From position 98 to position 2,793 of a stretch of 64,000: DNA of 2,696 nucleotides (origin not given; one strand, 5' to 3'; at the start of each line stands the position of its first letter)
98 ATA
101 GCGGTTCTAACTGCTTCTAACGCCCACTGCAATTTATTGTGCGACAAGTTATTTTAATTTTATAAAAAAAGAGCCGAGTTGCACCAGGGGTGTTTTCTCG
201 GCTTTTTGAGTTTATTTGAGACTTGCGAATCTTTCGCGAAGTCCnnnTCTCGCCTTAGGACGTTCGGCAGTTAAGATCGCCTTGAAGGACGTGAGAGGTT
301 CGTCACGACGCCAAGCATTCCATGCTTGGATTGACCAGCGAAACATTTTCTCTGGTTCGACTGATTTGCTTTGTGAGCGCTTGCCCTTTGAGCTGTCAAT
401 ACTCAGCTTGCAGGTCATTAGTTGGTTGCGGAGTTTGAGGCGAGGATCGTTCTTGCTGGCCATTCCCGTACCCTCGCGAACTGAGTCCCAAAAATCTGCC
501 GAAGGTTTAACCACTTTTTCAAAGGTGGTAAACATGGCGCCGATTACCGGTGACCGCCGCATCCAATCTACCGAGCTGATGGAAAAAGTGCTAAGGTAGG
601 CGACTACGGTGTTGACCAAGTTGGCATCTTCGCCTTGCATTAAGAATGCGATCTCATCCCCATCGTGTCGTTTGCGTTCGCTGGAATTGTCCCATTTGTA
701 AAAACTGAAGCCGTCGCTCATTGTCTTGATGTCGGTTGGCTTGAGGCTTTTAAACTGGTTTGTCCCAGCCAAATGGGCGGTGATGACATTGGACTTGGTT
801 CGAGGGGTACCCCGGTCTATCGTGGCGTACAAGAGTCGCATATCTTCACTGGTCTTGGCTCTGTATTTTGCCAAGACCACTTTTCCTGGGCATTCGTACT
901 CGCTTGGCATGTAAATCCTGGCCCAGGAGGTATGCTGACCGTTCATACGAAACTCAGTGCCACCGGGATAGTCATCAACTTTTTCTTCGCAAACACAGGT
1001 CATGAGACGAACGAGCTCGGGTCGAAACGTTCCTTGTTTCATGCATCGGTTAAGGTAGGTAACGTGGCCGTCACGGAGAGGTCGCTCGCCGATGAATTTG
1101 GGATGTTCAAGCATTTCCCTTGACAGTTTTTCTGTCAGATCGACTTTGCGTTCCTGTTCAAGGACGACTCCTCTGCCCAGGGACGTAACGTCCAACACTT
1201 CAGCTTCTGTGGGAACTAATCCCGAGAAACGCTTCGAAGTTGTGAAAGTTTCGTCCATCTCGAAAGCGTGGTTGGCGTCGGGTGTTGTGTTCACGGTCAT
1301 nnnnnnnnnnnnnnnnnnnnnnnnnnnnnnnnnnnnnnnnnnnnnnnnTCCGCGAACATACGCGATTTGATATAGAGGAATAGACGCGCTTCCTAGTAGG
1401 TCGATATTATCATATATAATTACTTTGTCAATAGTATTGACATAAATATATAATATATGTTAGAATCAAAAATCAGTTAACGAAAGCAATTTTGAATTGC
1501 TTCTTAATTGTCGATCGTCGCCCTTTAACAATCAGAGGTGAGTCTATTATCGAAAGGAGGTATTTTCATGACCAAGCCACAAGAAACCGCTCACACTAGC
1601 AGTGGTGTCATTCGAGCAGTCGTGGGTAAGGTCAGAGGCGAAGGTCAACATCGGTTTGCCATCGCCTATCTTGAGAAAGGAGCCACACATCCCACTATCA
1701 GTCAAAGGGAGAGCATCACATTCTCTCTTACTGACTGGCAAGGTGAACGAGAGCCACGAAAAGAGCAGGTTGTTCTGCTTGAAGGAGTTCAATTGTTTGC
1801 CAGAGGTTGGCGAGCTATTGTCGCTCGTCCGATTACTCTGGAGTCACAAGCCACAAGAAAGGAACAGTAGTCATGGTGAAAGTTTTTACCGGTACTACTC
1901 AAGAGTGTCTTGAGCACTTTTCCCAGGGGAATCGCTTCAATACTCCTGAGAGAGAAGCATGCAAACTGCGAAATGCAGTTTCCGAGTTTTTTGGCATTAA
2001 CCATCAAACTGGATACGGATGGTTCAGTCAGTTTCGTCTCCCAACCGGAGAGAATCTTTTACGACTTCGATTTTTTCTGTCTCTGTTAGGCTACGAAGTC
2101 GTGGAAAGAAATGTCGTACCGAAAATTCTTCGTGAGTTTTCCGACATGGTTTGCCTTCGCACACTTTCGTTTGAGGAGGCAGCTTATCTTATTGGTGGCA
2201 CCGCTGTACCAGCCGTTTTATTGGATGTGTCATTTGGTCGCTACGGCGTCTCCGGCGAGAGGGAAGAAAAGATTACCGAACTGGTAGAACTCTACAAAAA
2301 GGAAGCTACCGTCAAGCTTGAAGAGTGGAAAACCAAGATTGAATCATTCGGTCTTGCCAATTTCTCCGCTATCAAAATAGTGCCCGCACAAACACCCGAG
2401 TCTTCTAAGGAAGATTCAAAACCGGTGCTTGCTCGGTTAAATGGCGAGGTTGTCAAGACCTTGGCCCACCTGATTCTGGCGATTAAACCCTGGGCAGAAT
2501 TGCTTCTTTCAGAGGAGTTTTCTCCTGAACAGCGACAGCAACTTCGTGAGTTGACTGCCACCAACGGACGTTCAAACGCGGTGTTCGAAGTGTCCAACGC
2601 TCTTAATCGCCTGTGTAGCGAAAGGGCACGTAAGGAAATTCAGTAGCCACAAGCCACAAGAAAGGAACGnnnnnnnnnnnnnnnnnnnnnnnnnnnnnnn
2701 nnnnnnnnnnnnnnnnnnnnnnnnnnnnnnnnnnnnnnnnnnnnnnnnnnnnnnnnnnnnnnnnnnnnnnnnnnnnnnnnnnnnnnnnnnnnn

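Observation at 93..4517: GC-rich 4.4-kb block flanked by 38-nt direct repeats: ParB/Srx-fold protein divergent from a small-protein / double-HTH / GHKL-ATPase operon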

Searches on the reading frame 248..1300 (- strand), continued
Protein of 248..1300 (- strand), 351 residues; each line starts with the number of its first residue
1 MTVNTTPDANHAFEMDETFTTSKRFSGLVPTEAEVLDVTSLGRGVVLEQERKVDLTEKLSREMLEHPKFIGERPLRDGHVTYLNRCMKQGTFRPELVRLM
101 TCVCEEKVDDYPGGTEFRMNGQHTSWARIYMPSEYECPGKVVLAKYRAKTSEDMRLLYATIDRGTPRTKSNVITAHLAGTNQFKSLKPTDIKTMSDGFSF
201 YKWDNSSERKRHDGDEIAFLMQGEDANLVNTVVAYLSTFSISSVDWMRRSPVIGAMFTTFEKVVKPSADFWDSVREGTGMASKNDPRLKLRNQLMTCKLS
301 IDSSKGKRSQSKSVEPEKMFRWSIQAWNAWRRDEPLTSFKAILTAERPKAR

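Call 72: fold_search(model_id=the predicted structure, library=viral)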
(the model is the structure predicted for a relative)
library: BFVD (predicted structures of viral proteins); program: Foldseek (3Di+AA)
matches with E <= 10: 164; with E <= 0.001: 36
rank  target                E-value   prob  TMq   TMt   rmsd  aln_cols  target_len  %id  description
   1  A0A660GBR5            7.1e-09  1.00  0.37  0.44  16.8       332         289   12  (no name in the UniProt tables at hand)
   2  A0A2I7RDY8            1.0e-08  1.00  0.37  0.47  15.1       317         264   17  (no name in the UniProt tables at hand)
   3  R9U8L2                3.5e-08  1.00  0.36  0.36  17.9       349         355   15  (no name in the UniProt tables at hand)
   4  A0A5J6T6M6            5.4e-08  1.00  0.36  0.42  14.3       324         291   16  Helix-turn-helix DNA binding domain protein [Mycobacterium phage Mercurio]
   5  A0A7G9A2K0            7.3e-08  1.00  0.33  0.36  14.8       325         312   16  Helix-turn-helix DNA binding domain protein [Mycobacterium phage Estes]
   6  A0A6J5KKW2            1.5e-07  1.00  0.34  0.37  17.6       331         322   16  Uncharacterized protein [uncultured Caudovirales phage]
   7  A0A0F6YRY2            2.1e-07  1.00  0.36  0.38  15.3       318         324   14  ParB-like nuclease domain protein [Mycobacterium phage Baee]
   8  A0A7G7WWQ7            4.4e-07  1.00  0.29  0.32  21.2       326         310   13  (no name in the UniProt tables at hand)
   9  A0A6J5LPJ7            1.7e-06  1.00  0.28  0.32  17.2       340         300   13  Uncharacterized protein [uncultured Caudovirales phage]
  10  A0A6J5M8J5            6.4e-06  1.00  0.51  0.41   7.0       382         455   14  Uncharacterized protein [uncultured Caudovirales phage]
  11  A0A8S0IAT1            1.2e-05  1.00  0.29  0.31  15.8       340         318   15  (no name in the UniProt tables at hand)
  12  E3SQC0                1.6e-05  1.00  0.33  0.32  13.8       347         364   14  Uncharacterized protein [Synechococcus phage Syn19]
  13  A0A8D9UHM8            2.7e-05  1.00  0.41  0.45  10.3       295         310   15  Sulfur modification protein [Bacteriophage sp.]
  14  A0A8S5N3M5            3.6e-05  1.00  0.35  0.42  11.5       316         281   12  Occlusion protein [Siphoviridae sp. ctRuT6]
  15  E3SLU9                4.2e-05  1.00  0.34  0.32  11.8       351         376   13  Uncharacterized protein [Prochlorococcus phage P-RSM4]
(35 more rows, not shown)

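Call 102: search_dna_similar(query=window:248-1300:-, collection=phages, mode=protein, max_evalue=0.001, max_rows=15)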
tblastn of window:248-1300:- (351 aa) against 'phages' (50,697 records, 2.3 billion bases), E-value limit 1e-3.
No match.

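Call 106: search_protein_families(library=ncbifam, proteins=[L017:1910-3148:+, L017:581-1282:+, L017:1254-1907:+, L017:3713-4546:+, L019:8001-8870:+, L082:7833-8909:+, L008:9040-10086:+], max_evalue=0.01)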
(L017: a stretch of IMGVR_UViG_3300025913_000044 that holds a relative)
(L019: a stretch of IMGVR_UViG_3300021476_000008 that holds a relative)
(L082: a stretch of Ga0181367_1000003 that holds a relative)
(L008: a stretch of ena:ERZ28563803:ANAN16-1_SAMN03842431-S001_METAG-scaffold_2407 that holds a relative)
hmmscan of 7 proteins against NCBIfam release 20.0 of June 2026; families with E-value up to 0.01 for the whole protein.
L017:1910-3148:+ (412 aa): 0 families

L017:581-1282:+ (233 aa): 11 families
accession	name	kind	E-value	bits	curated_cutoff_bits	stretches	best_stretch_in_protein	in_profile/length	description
NF006395.0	PRK08644.1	equivalog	4.2e-10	39.6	159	1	4-60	35-90/215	sulfur carrier protein ThiS adenylyltransferase ThiF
TIGR02356.1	adenyl_thiF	equivalog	1.7e-08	34.1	275.25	1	4-59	26-81/203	thiazole biosynthesis adenylyltransferase ThiF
NF058523.1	6A-MBL_cap2_3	equivalog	4.6e-08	32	320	1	4-63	303-361/665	anti-phage 6A-MBL system cap2_3 protein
TIGR03736.1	PRTRC_ThiF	hypoth_equivalog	1e-07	31.5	144.75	1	4-102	16-128/245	PRTRC system ThiF family protein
NF011696.0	PRK15116.1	equivalog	5.9e-06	26.1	304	1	4-58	35-89/268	tRNA cyclic N6-threonylcarbamoyladenosine(37) synthase TcdA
TIGR02354.1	thiF_fam2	equivalog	1.7e-05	24.8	152.2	1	5-59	27-80/200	thiamine biosynthesis protein ThiF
NF006444.0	PRK08762.1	equivalog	0.00012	20.9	449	1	4-56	152-204/387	molybdopterin-synthase adenylyltransferase MoeB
NF004281.0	PRK05690.1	subfamily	0.0004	19.7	266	1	4-61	37-98/250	molybdopterin-synthase adenylyltransferase MoeB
TIGR02355.1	moeB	equivalog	0.0029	17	376.55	1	4-54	29-79/240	molybdopterin-synthase adenylyltransferase MoeB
NF009123.0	PRK12475.1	subfamily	0.0033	16.8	510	1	4-59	29-84/338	MoeB/ThiF family adenylyltransferase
NF007039.0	PRK09496.3-2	equivalog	0.0058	15.5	293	1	4-44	5-43/446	Trk system potassium transporter TrkA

L017:1254-1907:+ (217 aa): 0 families

L017:3713-4546:+ (278 aa): 0 families

L019:8001-8870:+ (290 aa): 0 families

L082:7833-8909:+ (359 aa): 0 families

L008:9040-10086:+ (349 aa): 0 families

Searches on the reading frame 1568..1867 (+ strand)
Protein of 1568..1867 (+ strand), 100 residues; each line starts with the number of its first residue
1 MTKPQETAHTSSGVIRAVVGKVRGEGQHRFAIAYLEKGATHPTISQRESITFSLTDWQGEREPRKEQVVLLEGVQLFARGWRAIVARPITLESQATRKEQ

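Call 7: search_protein_families(library=pfam, proteins=[window:1568-1867:+], max_evalue=1)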
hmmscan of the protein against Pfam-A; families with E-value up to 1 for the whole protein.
window:1568-1867:+ (100 aa): 0 families

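Call 8: search_protein_families(library=padloc, proteins=[window:1568-1867:+], max_evalue=1)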
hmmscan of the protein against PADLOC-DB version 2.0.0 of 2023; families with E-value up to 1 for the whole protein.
window:1568-1867:+ (100 aa): 0 families

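Call 9: search_protein_families(library=ncbifam, proteins=[window:1568-1867:+], max_evalue=1)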
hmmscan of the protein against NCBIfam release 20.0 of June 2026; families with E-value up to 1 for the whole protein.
window:1568-1867:+ (100 aa): 1 family
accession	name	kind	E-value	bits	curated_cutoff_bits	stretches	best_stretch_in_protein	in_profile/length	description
NF038263.1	prot_phos_SiaA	equivalog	0.083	11.4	700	1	24-70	608-653/658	biofilm regulation protein phosphatase SiaA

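Call 96: search_solved_structures(query=A4, max_evalue=10, show_alignments=2)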
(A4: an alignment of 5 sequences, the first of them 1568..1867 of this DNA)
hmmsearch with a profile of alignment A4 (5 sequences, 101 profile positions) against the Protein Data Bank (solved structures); distinct sequences matched with E-value up to 10: 2.
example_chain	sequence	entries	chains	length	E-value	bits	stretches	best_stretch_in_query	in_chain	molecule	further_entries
2nxx_A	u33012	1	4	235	0.24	14.8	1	21-97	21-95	Ultraspiracle (USP, NR2B4)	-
4fzv_B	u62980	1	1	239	1.1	12.6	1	19-59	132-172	mTERF domain-containing protein 2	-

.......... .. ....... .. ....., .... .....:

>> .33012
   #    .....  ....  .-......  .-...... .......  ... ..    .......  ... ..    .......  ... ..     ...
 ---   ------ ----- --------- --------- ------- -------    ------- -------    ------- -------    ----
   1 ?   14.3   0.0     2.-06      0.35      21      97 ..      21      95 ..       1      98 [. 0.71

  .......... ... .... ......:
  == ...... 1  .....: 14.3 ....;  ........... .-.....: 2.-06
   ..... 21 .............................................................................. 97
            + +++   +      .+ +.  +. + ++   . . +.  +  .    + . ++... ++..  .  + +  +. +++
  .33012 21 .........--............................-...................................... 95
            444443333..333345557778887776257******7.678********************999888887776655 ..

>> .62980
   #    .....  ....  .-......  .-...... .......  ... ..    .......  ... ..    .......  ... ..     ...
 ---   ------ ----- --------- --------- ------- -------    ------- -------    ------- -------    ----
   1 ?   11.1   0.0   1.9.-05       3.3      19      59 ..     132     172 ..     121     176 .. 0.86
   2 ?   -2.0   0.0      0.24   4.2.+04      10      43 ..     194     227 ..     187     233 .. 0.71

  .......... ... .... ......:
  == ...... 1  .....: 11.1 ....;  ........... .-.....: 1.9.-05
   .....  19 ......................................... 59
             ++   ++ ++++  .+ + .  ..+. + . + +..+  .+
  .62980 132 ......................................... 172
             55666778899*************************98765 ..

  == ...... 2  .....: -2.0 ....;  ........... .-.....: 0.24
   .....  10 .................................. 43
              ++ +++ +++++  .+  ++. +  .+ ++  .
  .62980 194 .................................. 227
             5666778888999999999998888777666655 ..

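Call 97: search_protein_families(library=pfam, alignment_id=A4, max_evalue=5)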
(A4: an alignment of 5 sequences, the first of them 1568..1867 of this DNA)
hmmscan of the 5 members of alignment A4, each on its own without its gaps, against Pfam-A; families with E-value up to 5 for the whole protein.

A. member 1, window:1568-1867:+ (100 aa): 0 families

B. families by the number of members that match (of 5 scanned): 0 families

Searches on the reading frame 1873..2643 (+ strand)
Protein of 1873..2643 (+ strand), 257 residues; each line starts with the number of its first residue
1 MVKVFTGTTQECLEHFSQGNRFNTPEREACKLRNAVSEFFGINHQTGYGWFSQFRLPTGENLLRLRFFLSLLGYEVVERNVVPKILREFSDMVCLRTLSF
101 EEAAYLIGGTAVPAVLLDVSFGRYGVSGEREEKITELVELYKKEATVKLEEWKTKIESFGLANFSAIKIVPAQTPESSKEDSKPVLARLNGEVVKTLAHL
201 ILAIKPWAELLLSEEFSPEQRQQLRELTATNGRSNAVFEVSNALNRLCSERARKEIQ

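Call 7: search_protein_families(library=pfam, proteins=[window:1873-2643:+], max_evalue=1)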
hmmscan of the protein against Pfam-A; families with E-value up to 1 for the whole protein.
window:1873-2643:+ (257 aa): 0 families

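Call 8: search_protein_families(library=padloc, proteins=[window:1873-2643:+], max_evalue=1)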
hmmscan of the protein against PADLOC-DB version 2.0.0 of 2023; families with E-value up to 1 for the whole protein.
window:1873-2643:+ (257 aa): 0 families

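Call 9: search_protein_families(library=ncbifam, proteins=[window:1873-2643:+], max_evalue=1)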
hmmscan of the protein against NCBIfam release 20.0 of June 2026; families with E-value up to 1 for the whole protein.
window:1873-2643:+ (257 aa): 2 families
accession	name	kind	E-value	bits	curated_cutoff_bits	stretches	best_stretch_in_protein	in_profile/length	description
TIGR04072.2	rSAM_ladder_B12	equivalog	0.039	12.6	360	1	101-147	97-146/443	lipid biosynthesis B12-binding/radical SAM protein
NF049919.1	DesA_ISL3_tail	domain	0.072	13.5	30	1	213-252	47-86/122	DesA/ISL3 alpha bundle tail domain-containing protein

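Call 50: find_homologous_proteins(query=window:1873-2643:+, max_evalue=0.001)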
Query window:1873-2643:+ (257 aa): 12 proteins with E <= 0.001 among 996 candidates.
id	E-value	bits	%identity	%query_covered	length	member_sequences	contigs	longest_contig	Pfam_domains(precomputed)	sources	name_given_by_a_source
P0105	1.4e-164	563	100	100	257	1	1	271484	-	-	-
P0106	1.6e-71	258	53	100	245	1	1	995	-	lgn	-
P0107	5.3e-68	247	52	97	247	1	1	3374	-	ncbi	-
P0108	5.2e-57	211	47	98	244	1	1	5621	-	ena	-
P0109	5.9e-55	204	44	100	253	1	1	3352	-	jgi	-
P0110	2.0e-47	179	40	100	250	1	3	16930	-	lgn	-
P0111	1.8e-42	163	38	97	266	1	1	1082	-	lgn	-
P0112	1.0e-40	158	36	100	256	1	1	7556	-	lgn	-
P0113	1.1e-31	128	37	98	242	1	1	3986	-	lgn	-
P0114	1.2e-24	105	42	66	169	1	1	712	-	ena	-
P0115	2.4e-24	104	30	98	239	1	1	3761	-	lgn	-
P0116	1.2e-16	79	28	97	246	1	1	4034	-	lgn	-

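Call 53: search_protein_families(library=pfam, alignment_id=A3, max_evalue=1)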
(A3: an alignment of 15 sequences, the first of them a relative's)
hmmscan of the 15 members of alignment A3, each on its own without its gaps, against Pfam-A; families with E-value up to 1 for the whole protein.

A. member 1, P0105 (257 aa): 0 families

B. families by the number of members that match (of 15 scanned): 42 families (the first 25 are shown)
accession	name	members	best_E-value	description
PF13384.12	HTH_23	4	0.0048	Homeodomain-like domain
PF12728.13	HTH_17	3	0.0019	Helix-turn-helix domain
PF13542.12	HTH_Tnp_ISL3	3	0.0057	Helix-turn-helix domain of transposase family ISL3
PF13560.12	HTH_31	2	0.0094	Helix-turn-helix domain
PF02570.20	CbiC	2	0.11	Precorrin-8X methylmutase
PF01381.28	HTH_3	1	0.0014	Helix-turn-helix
PF20038.5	HTH_59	1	0.0015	Helix-turn-helix domain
PF08822.17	DUF1804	1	0.016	Protein of unknown function (DUF1804)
PF08667.16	BetR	1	0.016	BetR domain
PF04513.17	Baculo_PEP_C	1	0.018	Baculovirus polyhedron envelope protein, PEP, C terminus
PF25006.1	DUF7783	1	0.023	Domain of unknown function (DUF7783)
PF10078.15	DUF2316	1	0.024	Uncharacterized protein conserved in bacteria (DUF2316)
PF09375.15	Peptidase_M75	1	0.033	Imelysin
PF08281.18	Sigma70_r4_2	1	0.037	Sigma-70, region 4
PF09184.16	PPP4R2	1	0.042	PPP4R2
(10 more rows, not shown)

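Call 54: search_solved_structures(query=A3, max_evalue=10, show_alignments=3)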
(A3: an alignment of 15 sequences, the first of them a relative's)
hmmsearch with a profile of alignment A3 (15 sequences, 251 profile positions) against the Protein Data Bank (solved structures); distinct sequences matched with E-value up to 10: 10.
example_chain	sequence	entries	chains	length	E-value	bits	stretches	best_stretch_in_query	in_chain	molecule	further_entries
3jxb_C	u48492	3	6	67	0.035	17.1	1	26-66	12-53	Repressor protein C2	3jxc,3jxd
2r1j_L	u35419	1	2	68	0.035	17.1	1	26-66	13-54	Repressor protein C2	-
1adr_A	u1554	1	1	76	0.045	16.8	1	26-66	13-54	P22 C2 REPRESSOR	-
1mjh_A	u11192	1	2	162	0.056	16.4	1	94-179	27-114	PROTEIN (ATP-BINDING DOMAIN OF PROTEIN MJ0577)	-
3op9_A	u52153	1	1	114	0.091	15.7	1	16-75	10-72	Pli0006 protein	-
6r17_A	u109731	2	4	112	0.78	12.7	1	123-170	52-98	Synaptonemal complex central element protein 2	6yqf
8xjg_A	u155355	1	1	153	0.84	12.6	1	89-198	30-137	YqeY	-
6n2d_b2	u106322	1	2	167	1.7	11.6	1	124-219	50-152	ATP synthase subunit b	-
6n2y_b1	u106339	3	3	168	1.8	11.5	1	124-219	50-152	ATP synthase subunit b | Bacillus PS3 ATP synthase subunit b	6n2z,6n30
8co2_A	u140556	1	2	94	2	11.4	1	95-151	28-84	Putative antirepressor protein Cro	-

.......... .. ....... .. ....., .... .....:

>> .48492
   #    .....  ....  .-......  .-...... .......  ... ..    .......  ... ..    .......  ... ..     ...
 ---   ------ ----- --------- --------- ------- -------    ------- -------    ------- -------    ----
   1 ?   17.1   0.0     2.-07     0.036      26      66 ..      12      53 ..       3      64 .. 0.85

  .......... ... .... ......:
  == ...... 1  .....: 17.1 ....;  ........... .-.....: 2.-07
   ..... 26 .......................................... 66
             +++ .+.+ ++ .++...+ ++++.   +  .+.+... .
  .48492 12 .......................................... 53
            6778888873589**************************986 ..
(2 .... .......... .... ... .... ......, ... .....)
